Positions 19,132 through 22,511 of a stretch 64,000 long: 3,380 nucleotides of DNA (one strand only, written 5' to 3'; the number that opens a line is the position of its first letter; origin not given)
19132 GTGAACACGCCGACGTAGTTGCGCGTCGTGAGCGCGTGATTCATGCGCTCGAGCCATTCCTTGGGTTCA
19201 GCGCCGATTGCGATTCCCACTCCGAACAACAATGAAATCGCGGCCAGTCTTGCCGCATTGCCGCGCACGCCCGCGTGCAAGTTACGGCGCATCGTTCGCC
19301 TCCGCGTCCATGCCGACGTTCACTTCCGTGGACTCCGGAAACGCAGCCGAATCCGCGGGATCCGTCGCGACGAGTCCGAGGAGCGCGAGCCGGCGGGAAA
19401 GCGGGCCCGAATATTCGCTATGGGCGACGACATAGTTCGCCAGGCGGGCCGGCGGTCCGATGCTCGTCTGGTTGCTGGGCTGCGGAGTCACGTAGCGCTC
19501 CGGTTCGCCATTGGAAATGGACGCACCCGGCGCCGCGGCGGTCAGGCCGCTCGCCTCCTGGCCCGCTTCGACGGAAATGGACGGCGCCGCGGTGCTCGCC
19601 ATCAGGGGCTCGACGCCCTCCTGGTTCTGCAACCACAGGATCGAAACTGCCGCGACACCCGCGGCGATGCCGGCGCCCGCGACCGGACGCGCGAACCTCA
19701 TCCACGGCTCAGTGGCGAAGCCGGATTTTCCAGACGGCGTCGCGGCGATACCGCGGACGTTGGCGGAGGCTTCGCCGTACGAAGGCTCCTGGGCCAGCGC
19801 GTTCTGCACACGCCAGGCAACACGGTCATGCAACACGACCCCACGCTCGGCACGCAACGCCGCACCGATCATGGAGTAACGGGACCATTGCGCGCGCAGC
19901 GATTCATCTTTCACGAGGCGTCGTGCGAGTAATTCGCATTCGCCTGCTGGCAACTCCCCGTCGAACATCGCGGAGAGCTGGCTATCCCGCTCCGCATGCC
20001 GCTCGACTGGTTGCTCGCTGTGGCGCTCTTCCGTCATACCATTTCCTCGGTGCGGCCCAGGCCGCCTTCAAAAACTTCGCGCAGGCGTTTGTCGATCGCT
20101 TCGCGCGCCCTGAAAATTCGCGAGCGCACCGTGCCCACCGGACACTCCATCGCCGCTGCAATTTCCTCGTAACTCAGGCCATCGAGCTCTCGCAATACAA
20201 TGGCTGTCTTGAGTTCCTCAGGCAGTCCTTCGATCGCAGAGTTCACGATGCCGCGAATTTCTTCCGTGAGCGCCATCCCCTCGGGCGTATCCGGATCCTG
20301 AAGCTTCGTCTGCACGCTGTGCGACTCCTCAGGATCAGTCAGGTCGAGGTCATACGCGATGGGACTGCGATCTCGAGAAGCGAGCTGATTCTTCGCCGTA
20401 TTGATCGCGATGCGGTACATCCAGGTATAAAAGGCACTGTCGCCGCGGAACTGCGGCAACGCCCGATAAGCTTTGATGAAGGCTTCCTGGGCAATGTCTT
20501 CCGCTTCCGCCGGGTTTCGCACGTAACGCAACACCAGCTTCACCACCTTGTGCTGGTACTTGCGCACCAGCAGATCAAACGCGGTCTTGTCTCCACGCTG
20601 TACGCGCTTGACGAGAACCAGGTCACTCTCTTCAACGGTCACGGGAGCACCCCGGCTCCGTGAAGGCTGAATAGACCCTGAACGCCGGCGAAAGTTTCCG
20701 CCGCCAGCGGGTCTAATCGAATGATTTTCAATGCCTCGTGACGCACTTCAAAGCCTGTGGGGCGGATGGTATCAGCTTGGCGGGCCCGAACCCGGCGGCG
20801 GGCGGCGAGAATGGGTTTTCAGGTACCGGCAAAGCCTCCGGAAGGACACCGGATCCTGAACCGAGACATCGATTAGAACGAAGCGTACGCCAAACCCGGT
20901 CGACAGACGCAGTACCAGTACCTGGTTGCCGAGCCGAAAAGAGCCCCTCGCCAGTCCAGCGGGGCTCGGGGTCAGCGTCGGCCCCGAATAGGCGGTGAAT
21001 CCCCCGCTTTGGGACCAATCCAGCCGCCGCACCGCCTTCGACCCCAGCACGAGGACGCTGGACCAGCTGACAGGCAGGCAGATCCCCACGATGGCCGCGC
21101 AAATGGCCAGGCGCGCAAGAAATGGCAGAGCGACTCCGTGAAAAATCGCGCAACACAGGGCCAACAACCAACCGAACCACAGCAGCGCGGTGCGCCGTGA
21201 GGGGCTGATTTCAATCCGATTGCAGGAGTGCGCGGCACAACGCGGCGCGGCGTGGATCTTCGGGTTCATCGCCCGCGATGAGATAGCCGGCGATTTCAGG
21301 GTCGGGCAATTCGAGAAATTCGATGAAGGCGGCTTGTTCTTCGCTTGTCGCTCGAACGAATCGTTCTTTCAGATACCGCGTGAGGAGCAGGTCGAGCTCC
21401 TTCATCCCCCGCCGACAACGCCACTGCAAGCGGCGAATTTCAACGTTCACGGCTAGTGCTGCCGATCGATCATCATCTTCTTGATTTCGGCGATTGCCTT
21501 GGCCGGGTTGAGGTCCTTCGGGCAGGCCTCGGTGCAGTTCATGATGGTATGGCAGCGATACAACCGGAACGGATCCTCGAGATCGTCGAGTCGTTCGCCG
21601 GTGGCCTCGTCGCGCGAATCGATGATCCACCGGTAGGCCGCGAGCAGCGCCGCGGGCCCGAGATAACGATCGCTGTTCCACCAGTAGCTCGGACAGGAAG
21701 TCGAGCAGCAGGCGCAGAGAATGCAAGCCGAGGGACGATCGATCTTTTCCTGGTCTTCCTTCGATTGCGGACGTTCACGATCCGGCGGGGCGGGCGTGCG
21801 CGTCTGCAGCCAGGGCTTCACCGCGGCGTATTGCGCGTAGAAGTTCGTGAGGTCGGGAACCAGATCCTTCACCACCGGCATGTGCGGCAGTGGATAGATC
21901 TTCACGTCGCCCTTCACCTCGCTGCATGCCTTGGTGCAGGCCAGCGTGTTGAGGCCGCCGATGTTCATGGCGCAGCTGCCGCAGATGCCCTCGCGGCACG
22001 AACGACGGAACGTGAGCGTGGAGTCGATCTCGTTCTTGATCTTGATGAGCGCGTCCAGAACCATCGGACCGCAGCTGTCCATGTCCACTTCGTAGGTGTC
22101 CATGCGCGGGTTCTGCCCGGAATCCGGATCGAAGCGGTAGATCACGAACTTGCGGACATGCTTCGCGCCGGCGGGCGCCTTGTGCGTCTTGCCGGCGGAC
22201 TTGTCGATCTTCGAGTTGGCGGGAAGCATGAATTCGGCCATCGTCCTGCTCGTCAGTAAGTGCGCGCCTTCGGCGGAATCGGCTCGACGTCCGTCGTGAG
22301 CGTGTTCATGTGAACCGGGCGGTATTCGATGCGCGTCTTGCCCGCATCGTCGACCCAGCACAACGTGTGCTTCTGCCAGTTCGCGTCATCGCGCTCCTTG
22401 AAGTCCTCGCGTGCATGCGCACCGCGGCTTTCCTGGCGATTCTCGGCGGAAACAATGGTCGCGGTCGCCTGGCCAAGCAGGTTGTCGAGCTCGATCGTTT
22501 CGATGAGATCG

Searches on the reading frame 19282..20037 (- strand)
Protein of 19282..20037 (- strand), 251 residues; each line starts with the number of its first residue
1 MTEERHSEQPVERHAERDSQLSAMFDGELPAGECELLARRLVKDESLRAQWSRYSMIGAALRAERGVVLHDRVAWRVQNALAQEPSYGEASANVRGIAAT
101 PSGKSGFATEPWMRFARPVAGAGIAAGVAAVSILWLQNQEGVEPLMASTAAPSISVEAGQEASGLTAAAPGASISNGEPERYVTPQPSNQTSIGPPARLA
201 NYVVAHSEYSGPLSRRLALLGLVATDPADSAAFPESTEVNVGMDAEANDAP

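Call 65: search_protein_families(library=pfam, proteins=[window:19282-20037:-], max_evalue=0.00001)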
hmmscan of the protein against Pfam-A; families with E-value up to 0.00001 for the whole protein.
window:19282-20037:- (251 aa): 1 family
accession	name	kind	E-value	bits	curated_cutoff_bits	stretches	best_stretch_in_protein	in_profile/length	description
PF03872.18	RseA_N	-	3.6e-13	50.3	24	1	19-91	4-73/87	Anti sigma-E protein RseA, N-terminal domain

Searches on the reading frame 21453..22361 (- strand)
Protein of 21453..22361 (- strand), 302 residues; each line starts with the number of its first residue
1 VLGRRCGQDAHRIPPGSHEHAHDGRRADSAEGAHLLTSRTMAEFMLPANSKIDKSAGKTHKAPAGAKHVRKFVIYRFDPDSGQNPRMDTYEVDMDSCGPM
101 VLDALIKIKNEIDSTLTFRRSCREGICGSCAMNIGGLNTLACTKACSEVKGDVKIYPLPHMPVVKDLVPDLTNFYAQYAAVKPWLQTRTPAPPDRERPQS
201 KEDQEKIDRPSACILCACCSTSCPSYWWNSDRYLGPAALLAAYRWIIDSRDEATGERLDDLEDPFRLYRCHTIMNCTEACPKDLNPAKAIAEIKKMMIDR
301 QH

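Call 65: search_protein_families(library=pfam, proteins=[window:21453-22361:-], max_evalue=0.00001)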
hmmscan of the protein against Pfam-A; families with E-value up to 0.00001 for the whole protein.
window:21453-22361:- (302 aa): 4 families
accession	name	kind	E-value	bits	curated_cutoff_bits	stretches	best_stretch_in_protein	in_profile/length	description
PF13085.11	Fer2_3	-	5.8e-34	116.8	27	1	72-175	2-106/107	2Fe-2S iron-sulfur cluster binding domain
PF13534.11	Fer4_17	-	1.1e-10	42.4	22.2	1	212-285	1-61/61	4Fe-4S dicluster domain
PF13183.11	Fer4_8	-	2.2e-09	38.1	27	1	211-283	3-67/68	4Fe-4S dicluster domain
PF13237.11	Fer4_10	-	6.9e-09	35.9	25.5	1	208-281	4-53/53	4Fe-4S dicluster domain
